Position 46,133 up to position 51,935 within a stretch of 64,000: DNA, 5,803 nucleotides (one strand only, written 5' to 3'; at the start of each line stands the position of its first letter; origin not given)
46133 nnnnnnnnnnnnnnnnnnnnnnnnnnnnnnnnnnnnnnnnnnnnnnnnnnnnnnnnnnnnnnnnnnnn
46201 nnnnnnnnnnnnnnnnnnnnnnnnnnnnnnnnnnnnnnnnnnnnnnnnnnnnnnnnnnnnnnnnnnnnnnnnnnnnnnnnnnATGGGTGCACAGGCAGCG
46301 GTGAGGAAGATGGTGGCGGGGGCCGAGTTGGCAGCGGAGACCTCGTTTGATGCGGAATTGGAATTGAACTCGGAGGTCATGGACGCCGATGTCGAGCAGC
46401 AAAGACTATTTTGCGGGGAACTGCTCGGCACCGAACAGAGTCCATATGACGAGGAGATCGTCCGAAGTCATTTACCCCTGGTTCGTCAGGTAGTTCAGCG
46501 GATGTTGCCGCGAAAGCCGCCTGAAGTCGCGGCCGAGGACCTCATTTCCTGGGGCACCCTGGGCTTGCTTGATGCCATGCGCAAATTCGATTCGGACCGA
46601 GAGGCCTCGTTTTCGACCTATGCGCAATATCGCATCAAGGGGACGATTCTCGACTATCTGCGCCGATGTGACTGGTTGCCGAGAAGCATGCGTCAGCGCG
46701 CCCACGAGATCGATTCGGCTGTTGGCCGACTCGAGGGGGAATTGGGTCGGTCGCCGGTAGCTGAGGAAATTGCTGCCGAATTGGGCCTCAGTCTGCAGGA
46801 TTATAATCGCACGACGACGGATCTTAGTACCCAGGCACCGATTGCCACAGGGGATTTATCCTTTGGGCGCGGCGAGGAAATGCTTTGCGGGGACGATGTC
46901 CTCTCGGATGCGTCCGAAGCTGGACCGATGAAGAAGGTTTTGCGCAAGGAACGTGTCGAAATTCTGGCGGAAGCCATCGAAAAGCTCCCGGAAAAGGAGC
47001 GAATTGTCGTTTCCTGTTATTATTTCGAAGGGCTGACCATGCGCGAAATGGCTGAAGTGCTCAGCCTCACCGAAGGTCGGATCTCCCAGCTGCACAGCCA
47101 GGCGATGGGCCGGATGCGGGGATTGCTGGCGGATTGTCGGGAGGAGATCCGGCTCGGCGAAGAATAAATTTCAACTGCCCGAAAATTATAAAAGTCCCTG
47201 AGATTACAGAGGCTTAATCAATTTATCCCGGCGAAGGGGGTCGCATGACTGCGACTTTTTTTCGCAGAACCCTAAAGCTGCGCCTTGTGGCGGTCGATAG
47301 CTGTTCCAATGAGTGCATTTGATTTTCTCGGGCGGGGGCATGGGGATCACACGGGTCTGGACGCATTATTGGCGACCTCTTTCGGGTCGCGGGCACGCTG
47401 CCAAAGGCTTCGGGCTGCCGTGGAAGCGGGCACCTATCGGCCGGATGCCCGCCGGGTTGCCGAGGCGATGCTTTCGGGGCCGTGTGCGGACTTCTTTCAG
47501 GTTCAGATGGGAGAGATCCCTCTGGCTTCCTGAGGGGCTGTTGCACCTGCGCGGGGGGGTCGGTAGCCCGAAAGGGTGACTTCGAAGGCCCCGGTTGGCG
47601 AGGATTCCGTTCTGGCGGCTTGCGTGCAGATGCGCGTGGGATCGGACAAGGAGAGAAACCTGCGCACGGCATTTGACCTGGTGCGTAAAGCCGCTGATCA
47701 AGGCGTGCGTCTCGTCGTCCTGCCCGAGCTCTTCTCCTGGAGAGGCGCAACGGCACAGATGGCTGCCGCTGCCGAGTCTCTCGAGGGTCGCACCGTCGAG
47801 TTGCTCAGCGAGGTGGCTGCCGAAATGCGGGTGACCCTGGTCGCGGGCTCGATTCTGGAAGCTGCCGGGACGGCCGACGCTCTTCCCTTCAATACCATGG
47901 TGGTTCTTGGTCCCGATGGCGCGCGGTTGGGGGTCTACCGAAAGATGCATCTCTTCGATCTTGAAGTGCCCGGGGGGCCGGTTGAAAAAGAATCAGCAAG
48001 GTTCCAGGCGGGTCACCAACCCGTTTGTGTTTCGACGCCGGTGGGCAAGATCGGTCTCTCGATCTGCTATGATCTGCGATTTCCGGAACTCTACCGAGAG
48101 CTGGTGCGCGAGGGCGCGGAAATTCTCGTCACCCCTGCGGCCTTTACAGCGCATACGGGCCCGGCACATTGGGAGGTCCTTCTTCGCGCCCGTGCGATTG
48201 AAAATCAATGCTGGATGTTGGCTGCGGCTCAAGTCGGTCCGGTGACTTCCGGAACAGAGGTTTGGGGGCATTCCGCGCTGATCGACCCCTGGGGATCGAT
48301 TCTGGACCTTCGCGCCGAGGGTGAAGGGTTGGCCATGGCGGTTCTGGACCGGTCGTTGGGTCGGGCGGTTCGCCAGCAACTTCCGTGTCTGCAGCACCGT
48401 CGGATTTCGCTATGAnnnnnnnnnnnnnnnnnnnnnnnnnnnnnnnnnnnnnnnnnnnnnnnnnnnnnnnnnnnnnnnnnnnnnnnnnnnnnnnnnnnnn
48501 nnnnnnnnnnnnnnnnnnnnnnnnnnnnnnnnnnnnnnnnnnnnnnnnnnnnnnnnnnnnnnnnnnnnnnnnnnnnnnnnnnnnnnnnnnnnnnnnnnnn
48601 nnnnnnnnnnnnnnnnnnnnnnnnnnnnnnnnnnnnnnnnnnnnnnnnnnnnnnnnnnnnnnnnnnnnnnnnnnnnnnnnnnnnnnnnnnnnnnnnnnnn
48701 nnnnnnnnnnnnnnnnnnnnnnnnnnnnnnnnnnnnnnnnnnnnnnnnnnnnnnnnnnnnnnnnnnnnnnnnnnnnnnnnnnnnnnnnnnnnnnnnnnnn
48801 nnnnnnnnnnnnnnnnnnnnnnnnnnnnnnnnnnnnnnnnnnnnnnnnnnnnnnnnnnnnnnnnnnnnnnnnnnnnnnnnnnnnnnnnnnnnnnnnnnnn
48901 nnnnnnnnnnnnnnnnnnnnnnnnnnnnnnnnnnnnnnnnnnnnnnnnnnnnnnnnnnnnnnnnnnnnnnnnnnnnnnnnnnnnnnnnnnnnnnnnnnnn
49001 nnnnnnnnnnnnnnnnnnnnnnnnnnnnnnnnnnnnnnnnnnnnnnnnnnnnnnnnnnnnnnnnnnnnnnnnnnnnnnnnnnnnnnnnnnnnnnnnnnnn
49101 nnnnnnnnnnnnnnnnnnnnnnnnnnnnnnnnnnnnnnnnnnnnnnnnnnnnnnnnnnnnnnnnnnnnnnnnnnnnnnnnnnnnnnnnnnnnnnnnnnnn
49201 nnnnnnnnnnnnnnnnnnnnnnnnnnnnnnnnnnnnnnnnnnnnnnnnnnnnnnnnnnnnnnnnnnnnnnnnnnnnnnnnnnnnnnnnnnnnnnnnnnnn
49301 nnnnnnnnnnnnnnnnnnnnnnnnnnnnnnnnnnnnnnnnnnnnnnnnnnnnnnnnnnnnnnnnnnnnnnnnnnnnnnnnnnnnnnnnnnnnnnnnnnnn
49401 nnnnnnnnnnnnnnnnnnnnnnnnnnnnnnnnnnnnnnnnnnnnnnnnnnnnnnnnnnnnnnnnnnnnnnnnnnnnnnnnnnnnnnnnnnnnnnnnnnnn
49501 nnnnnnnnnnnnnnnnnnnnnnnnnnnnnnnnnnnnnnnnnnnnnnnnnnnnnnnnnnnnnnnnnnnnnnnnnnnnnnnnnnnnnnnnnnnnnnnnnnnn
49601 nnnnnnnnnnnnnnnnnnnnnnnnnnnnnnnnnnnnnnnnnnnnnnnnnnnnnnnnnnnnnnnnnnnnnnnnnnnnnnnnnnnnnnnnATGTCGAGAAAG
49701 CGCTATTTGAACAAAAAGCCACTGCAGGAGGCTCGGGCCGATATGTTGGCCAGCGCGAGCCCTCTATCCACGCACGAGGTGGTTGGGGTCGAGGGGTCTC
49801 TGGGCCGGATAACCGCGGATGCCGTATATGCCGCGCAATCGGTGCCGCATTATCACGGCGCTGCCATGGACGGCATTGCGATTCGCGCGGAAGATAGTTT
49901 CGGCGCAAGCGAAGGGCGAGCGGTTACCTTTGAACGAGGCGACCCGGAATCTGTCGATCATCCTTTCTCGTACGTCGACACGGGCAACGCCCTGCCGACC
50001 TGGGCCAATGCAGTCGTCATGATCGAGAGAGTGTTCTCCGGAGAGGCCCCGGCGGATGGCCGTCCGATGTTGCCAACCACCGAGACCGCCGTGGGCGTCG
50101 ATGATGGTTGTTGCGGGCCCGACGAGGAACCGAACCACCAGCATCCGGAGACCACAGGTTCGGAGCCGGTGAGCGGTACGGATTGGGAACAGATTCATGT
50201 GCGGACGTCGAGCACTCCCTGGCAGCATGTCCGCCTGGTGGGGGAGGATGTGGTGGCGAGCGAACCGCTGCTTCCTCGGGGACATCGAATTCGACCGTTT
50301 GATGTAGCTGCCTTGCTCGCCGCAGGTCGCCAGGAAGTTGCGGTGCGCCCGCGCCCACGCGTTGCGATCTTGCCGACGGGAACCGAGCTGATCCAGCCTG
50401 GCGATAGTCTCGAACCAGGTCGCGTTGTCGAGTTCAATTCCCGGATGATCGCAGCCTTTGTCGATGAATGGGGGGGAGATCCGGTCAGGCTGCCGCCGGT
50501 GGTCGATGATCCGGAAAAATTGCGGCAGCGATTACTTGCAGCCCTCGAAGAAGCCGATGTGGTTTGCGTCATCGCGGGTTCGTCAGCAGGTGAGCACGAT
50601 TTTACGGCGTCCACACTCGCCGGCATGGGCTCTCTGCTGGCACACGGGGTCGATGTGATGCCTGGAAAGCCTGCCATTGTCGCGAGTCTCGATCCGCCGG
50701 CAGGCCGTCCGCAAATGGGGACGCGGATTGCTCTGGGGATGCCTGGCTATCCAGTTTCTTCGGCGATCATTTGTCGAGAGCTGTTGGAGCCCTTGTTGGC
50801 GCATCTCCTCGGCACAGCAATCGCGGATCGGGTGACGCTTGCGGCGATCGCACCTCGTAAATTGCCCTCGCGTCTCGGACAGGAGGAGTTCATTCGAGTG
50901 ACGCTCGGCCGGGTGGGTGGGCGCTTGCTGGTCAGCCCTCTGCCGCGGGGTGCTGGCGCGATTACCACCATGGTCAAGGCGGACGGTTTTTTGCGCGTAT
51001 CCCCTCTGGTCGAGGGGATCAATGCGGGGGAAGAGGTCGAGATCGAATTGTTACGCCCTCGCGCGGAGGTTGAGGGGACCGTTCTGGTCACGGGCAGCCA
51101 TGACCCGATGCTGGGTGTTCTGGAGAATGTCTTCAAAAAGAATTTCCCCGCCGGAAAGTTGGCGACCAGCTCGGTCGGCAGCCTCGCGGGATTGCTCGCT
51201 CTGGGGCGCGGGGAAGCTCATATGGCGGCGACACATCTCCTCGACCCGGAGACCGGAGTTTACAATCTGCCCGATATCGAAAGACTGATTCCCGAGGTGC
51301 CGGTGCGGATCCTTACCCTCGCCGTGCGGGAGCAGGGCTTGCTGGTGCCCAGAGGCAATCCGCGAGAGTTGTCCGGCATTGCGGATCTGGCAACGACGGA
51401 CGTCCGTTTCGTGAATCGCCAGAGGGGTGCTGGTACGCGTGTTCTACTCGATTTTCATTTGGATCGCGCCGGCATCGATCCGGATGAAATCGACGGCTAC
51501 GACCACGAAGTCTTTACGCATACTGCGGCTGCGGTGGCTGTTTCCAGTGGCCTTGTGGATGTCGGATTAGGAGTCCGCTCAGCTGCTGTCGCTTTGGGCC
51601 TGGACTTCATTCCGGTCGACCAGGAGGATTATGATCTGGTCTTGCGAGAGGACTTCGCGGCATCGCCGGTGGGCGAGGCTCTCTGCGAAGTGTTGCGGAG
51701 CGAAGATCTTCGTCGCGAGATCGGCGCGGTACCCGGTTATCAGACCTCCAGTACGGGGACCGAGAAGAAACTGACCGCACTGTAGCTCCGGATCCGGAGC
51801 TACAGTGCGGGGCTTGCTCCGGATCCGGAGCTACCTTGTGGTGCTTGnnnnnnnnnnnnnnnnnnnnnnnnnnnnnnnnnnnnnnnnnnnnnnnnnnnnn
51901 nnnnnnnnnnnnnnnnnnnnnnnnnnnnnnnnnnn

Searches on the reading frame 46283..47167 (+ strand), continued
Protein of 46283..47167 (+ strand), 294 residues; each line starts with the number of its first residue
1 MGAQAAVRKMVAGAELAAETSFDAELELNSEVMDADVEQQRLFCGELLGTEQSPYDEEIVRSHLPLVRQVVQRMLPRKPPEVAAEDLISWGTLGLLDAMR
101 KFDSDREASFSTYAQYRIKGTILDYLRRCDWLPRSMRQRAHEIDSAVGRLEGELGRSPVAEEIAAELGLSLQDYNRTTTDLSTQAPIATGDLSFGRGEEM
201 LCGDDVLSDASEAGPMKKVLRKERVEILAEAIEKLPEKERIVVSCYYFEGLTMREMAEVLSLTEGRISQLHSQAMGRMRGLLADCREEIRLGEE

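Call 78: list_cluster_members(proteins=[P0106, P0105, P0107, P0016, P0017, P0021, P0044, P0055, P0056, P0080])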
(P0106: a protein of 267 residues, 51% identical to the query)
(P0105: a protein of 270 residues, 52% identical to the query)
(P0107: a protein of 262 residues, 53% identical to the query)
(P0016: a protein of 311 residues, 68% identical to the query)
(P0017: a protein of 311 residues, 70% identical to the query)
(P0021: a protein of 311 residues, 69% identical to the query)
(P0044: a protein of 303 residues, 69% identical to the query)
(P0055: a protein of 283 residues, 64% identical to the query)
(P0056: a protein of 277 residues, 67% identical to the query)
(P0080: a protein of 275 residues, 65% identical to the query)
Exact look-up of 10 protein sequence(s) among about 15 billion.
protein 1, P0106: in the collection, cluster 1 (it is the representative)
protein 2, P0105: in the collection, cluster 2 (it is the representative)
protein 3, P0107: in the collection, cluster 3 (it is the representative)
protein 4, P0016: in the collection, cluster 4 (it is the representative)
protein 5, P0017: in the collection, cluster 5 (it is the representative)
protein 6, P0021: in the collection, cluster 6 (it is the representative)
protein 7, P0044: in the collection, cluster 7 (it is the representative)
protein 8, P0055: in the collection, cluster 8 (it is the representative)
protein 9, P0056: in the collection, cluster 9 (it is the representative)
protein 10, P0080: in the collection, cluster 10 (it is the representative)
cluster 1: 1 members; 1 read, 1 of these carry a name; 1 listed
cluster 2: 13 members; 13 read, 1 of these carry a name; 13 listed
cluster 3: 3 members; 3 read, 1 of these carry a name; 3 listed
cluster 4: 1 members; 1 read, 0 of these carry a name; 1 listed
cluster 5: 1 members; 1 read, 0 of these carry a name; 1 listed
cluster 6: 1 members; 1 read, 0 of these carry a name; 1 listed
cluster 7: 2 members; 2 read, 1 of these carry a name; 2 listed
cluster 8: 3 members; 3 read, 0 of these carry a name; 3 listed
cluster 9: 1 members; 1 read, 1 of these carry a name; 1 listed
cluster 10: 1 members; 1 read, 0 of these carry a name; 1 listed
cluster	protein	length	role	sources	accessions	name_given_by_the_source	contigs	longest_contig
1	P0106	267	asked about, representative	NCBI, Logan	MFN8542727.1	MAG: FliA/WhiG family RNA polymerase sigma factor [Candidatus Binatia bacterium]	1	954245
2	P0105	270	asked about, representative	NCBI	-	-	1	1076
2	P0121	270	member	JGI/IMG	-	RNA polymerase sigma factor for flagellar operon FliA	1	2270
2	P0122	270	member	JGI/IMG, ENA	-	-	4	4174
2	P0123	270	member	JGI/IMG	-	-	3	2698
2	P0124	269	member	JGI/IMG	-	-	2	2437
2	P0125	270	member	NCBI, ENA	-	-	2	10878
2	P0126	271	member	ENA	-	-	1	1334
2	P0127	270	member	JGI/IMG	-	-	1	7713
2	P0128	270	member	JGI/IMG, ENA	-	-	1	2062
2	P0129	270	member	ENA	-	-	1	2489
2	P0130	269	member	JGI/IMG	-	-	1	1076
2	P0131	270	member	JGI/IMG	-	-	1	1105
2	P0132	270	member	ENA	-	-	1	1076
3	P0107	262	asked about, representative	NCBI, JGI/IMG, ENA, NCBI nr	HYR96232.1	MAG TPA: FliA/WhiG family RNA polymerase sigma factor [Candidatus Binatus sp.] | FliA/WhiG family RNA polymerase sigma factor [Candidatus Binatus sp.]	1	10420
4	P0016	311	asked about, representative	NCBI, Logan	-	-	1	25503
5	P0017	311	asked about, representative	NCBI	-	-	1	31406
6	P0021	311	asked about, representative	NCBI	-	-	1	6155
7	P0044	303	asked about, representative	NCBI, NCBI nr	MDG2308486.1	MAG: FliA/WhiG family RNA polymerase sigma factor [Candidatus Binatia bacterium] | FliA/WhiG family RNA polymerase sigma factor [Candidatus Binatia bacterium]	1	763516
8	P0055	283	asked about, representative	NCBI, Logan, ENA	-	-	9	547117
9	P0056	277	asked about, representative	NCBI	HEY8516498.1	MAG TPA: FliA/WhiG family RNA polymerase sigma factor [Candidatus Binatia bacterium]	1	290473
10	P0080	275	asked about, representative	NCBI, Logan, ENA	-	-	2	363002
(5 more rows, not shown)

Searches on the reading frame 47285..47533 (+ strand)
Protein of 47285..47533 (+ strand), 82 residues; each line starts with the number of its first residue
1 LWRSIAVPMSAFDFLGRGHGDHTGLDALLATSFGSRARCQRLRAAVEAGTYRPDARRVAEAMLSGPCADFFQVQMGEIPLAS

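Call 41: search_protein_families(library=pfam, proteins=[window:47285-47533:+], max_evalue=1)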
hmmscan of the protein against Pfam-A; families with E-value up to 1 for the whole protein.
window:47285-47533:+ (82 aa): 1 family
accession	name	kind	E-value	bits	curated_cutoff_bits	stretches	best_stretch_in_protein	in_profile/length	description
PF04316.19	FlgM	-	2e-06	28.4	25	1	37-63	28-54/55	Anti-sigma-28 factor, FlgM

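Call 42: search_protein_families(library=ncbifam, proteins=[window:47285-47533:+], max_evalue=1)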
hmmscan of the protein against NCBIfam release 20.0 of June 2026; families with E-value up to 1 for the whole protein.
window:47285-47533:+ (82 aa): 1 family
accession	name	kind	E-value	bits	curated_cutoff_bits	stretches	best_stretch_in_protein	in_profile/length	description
TIGR03824.1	FlgM_jcvi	equivalog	1.1e-05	26.1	40.75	1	36-64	67-95/98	flagellar biosynthesis anti-sigma factor FlgM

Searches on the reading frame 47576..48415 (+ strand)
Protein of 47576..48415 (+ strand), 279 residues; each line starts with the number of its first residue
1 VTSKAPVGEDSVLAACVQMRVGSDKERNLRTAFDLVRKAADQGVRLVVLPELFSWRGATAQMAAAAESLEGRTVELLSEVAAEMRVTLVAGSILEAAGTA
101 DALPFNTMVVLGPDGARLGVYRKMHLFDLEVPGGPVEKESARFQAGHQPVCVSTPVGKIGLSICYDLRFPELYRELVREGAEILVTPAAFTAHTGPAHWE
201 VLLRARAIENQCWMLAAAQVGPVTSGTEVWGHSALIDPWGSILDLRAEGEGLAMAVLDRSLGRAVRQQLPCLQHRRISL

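Call 10: search_protein_families(library=pfam, proteins=[window:47576-48415:+], max_evalue=0.01)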
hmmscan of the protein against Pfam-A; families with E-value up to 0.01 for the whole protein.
window:47576-48415:+ (279 aa): 1 family
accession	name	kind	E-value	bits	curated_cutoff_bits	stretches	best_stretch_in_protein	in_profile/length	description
PF00795.27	CN_hydrolase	-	1.2e-64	218.6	23.2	1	13-267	1-256/256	Carbon-nitrogen hydrolase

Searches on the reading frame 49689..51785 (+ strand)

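Call 16: search_protein_families(library=pfam, proteins=[window:49689-51785:+], max_evalue=0.001)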
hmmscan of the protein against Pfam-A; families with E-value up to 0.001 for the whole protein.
window:49689-51785:+ (698 aa): 5 families
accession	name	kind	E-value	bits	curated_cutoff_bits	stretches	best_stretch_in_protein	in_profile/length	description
PF12727.12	PBP_like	-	1.2e-66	224.1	27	1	482-670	4-193/193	PBP superfamily domain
PF03453.22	MoeA_N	-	2.6e-31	108.9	30.8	1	11-213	2-160/160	MoeA N-terminal region (domain I and II)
PF00994.29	MoCF_biosynth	-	6.7e-20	71.7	26.6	1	226-372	1-144/144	Probable molybdopterin binding domain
PF03454.20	MoeA_C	-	6.5e-15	55.6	22.1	1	386-455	2-72/72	MoeA C-terminal region (domain IV)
PF12974.12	Phosphonate-bd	-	9.7e-05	22.3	27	1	553-629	91-163/242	ABC transporter, phosphonate, periplasmic substrate-binding protein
